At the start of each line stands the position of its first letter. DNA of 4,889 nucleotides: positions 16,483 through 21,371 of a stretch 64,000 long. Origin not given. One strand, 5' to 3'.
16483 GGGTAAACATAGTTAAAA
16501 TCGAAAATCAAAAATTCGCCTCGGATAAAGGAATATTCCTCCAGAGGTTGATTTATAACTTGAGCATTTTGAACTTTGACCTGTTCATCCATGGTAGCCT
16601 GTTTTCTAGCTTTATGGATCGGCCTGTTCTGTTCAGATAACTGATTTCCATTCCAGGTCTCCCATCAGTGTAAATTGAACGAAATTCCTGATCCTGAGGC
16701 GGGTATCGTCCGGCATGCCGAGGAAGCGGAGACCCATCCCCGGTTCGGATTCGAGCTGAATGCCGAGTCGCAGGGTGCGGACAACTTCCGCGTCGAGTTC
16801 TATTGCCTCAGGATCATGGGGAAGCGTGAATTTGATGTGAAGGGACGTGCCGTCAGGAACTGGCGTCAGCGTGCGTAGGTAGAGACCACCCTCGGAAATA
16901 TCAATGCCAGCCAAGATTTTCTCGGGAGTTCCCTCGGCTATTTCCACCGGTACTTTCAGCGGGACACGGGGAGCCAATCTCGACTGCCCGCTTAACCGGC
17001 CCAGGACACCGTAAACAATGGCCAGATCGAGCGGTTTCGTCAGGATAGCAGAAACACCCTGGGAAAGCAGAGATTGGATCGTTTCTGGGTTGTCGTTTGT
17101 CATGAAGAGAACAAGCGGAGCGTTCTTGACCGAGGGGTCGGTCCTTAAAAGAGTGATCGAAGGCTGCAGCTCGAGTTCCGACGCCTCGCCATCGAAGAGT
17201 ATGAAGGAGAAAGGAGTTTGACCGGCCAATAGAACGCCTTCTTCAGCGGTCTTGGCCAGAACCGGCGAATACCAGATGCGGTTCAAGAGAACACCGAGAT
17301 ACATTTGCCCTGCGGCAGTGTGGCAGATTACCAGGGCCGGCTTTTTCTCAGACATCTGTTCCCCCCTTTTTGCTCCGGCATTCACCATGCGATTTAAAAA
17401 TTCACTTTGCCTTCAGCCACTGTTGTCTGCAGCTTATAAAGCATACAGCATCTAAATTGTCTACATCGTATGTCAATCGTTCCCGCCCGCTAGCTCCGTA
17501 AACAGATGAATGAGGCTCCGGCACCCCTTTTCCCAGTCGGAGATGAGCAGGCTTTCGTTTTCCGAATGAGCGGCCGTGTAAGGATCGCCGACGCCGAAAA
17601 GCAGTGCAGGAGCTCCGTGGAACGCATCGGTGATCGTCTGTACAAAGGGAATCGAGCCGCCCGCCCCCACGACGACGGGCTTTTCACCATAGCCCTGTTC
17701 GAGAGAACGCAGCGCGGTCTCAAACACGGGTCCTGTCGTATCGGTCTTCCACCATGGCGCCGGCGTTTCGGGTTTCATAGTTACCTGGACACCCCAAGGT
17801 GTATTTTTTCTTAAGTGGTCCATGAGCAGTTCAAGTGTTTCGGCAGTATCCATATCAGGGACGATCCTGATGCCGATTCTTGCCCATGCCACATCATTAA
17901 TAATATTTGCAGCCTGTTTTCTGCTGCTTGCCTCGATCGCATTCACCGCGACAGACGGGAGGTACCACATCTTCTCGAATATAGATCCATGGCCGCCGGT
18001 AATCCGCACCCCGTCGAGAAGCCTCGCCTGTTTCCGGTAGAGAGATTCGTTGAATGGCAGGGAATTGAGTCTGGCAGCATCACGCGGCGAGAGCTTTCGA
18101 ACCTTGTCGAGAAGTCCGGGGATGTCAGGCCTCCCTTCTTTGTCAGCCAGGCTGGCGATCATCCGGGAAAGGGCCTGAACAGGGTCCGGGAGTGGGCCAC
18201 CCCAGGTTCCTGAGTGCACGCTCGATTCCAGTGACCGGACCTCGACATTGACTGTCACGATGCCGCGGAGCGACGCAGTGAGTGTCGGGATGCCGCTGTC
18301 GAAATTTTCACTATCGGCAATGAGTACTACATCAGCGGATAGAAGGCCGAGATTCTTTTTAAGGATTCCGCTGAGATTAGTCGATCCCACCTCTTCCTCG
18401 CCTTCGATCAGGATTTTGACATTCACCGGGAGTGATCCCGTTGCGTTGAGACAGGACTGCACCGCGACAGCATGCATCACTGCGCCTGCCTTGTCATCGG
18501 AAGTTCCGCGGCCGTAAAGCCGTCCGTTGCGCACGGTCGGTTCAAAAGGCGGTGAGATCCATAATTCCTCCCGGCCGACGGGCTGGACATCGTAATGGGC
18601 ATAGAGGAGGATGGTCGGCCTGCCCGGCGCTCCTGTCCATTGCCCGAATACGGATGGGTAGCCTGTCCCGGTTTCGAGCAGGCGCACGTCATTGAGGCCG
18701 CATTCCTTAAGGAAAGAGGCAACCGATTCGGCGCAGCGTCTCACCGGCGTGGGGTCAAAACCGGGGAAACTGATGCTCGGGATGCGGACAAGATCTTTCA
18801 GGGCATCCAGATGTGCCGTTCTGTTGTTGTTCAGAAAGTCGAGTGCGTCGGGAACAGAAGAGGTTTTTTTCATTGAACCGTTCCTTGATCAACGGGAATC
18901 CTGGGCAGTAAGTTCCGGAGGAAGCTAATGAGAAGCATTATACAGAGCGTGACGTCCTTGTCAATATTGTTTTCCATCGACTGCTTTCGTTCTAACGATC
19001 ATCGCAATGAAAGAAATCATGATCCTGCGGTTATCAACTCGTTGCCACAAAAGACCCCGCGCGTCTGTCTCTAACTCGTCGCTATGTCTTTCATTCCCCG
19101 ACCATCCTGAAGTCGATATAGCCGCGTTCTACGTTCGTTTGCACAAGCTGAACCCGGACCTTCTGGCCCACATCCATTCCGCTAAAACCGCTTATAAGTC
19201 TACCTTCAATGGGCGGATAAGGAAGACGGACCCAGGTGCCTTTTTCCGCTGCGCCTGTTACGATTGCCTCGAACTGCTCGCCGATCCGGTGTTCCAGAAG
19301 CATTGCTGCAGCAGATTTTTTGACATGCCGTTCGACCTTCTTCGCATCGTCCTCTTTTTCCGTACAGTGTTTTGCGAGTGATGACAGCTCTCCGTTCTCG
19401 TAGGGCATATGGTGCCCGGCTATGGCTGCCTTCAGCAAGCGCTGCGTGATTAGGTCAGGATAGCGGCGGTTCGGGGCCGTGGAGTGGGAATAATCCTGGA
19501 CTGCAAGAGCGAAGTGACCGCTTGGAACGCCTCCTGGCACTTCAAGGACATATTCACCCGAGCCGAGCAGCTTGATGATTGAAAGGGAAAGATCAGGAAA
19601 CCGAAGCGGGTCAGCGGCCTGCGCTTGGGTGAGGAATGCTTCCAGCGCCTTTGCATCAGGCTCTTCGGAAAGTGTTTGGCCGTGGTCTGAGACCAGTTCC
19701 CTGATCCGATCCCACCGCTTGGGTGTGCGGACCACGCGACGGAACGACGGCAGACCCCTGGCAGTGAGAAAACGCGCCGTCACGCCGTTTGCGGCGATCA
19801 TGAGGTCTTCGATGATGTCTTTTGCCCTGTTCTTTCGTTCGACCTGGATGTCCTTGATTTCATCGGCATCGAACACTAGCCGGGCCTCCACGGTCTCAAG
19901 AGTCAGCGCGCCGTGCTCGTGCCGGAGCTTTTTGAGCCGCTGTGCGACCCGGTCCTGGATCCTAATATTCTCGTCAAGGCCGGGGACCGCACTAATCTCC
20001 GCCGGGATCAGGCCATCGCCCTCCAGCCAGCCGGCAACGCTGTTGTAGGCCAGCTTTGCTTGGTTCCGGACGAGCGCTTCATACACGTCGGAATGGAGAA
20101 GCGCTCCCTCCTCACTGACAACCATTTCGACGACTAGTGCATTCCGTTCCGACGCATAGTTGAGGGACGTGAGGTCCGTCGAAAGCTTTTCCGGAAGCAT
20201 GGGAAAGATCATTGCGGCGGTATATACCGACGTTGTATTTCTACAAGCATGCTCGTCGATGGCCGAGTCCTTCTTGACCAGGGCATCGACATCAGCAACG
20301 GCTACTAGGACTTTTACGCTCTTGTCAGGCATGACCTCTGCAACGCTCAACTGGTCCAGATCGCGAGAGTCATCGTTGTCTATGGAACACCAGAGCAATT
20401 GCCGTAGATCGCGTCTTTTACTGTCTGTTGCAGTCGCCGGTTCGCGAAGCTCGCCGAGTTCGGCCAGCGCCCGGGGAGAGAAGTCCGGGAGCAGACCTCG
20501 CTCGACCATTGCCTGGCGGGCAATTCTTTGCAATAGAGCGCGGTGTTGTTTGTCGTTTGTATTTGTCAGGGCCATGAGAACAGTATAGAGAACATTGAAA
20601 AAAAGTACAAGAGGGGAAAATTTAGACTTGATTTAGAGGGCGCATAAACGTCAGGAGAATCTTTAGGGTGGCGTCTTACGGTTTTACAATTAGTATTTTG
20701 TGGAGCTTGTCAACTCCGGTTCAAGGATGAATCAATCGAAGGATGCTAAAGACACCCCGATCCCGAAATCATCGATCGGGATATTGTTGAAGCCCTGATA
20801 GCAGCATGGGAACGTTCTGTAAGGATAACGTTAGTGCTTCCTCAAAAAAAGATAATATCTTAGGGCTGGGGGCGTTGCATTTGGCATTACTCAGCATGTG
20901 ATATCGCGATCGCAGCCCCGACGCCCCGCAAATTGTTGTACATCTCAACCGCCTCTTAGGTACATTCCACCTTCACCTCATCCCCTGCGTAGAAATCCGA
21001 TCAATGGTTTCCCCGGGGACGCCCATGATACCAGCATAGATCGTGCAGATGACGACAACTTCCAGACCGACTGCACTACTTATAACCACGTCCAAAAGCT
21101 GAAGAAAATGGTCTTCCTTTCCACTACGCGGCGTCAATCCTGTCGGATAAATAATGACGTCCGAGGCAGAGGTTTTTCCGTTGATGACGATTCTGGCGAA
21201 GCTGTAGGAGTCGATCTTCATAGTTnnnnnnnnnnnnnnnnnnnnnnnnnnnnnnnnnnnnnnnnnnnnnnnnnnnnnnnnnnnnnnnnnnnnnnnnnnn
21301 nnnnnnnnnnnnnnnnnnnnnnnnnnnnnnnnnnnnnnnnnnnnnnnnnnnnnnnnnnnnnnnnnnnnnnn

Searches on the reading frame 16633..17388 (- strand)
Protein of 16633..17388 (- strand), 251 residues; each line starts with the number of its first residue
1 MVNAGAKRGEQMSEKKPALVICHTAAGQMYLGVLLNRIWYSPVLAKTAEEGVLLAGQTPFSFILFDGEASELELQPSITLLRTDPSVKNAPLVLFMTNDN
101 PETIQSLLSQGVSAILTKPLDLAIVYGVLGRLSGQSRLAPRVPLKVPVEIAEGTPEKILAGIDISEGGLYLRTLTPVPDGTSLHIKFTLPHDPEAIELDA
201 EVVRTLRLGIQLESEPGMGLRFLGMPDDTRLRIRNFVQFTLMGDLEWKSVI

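Call 42: search_protein_families(library=pfam, proteins=[window:16633-17388:-], max_evalue=0.001)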
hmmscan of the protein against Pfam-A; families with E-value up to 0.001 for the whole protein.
window:16633-17388:- (251 aa): 1 family
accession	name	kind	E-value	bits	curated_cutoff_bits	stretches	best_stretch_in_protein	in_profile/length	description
PF07238.19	PilZ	-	1.3e-13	51.6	22.5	1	135-238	1-101/102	PilZ domain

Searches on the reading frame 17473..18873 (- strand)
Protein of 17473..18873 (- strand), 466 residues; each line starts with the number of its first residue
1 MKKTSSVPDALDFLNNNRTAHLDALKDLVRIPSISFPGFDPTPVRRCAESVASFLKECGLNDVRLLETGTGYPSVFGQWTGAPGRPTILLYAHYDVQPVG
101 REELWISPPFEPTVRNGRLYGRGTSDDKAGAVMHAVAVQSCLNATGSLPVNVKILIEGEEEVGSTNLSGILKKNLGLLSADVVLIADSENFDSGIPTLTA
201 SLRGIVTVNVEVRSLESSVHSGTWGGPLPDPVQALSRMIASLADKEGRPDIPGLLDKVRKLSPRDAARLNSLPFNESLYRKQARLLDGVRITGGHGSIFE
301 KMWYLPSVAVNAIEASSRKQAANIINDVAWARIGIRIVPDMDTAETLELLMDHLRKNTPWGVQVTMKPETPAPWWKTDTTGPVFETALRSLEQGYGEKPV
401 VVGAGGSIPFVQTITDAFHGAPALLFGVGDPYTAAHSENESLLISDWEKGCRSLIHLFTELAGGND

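Call 42: search_protein_families(library=pfam, proteins=[window:17473-18873:-], max_evalue=0.001)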
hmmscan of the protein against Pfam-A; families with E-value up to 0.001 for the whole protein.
window:17473-18873:- (466 aa): 2 families
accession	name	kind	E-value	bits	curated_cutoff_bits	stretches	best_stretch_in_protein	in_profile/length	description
PF01546.33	Peptidase_M20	-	4.3e-27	95.8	24.6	1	89-458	1-204/206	Peptidase family M20/M25/M40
PF07687.19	M20_dimer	-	1.1e-07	32.2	21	1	202-360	3-105/107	Peptidase dimerisation domain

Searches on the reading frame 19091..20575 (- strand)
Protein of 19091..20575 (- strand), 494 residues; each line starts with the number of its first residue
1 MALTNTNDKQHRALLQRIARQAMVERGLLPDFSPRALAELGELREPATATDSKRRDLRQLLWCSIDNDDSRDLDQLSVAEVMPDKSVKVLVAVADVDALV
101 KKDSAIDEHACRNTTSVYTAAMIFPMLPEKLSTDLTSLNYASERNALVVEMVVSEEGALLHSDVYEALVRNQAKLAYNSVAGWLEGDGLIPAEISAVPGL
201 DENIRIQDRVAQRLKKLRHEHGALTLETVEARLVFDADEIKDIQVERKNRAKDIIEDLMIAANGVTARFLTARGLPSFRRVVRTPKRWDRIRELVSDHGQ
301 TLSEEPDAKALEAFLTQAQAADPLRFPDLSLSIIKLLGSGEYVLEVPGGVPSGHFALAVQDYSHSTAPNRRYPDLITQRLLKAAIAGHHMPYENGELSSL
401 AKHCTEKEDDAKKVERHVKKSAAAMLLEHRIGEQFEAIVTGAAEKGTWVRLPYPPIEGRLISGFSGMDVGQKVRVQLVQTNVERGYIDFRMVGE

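Call 6: search_protein_families(library=pfam, proteins=[window:19091-20575:-], max_evalue=0.01)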
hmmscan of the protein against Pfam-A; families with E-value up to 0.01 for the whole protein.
window:19091-20575:- (494 aa): 3 families
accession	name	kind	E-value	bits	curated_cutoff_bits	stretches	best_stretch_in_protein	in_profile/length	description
PF00773.25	RNB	-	5.8e-81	272.7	29.3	1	54-386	1-325/326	RNB domain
PF18614.7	RNase_II_C_S1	-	1.2e-18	67.2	26.6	1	433-492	1-59/59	RNase II-type exonuclease C-terminal S1 domain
PF00575.29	S1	-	0.0085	16.9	22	0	428-489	1-71/74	S1 RNA binding domain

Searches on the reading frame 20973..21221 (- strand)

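Call 42: search_protein_families(library=pfam, proteins=[window:20973-21221:-], max_evalue=0.001)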
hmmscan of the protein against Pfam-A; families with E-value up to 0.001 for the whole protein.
window:20973-21221:- (82 aa): 1 family
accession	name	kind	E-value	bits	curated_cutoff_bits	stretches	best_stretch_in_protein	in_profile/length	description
PF04430.19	DUF498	-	0.00031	21.2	33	1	3-81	1-80/109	Protein of unknown function (DUF498/DUF598)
